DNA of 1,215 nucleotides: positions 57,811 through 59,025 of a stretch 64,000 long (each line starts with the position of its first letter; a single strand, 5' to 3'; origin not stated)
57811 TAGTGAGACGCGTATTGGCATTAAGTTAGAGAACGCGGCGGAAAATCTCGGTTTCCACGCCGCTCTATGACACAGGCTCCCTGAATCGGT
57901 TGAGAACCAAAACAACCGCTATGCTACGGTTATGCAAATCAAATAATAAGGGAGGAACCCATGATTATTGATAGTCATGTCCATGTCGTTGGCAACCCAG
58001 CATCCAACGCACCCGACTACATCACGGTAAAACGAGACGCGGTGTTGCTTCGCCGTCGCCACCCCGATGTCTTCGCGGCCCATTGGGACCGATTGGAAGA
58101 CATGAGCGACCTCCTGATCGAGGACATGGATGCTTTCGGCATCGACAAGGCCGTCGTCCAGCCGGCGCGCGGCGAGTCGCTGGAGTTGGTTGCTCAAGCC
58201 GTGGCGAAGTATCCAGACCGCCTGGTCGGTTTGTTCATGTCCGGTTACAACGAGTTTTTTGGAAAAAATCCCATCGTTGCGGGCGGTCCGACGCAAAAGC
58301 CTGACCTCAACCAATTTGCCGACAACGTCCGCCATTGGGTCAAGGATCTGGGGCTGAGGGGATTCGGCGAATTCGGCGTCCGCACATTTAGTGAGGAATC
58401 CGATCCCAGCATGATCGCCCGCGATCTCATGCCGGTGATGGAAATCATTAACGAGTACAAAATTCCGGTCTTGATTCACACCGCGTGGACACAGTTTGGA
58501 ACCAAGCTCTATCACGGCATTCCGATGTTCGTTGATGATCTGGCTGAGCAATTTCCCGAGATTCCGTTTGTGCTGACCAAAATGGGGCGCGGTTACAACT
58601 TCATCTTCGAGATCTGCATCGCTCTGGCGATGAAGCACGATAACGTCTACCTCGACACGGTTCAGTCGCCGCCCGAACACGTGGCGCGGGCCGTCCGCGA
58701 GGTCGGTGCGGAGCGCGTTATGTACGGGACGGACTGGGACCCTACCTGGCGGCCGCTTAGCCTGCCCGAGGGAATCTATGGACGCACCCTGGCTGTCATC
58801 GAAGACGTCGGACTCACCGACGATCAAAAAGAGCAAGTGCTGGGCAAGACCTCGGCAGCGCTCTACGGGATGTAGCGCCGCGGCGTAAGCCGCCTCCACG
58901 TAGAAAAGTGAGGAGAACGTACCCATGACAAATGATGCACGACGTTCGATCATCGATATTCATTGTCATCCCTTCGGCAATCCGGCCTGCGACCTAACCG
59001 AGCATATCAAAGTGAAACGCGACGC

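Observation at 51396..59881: Expanded family of PF04909 amidohydrolase-2 genes, including a three-member close paralogue set straddling an IS cluster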

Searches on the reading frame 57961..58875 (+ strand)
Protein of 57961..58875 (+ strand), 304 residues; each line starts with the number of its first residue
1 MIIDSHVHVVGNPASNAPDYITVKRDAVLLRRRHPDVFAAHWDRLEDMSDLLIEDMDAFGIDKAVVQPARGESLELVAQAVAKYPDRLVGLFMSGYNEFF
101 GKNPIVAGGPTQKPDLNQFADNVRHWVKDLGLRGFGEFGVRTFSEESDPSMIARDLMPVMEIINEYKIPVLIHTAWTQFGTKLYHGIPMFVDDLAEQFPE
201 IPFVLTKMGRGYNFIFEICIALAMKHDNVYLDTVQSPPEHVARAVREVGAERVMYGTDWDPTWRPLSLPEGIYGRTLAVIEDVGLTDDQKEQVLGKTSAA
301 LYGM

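Call 7: search_protein_families(library=pfam, proteins=[window:57961-58875:+], max_evalue=0.01)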
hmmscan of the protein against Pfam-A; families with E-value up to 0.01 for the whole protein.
window:57961-58875:+ (304 aa): 1 family
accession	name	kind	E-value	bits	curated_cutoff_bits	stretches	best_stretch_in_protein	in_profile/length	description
PF04909.20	Amidohydro_2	-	9.8e-28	98.2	26.4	1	3-303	1-288/289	Amidohydrolase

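Call 25: search_protein_families(library=ncbifam, proteins=[window:57961-58872:+], max_evalue=0.00001)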
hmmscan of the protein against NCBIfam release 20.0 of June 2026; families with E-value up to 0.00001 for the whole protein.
window:57961-58872:+ (304 aa): 0 families
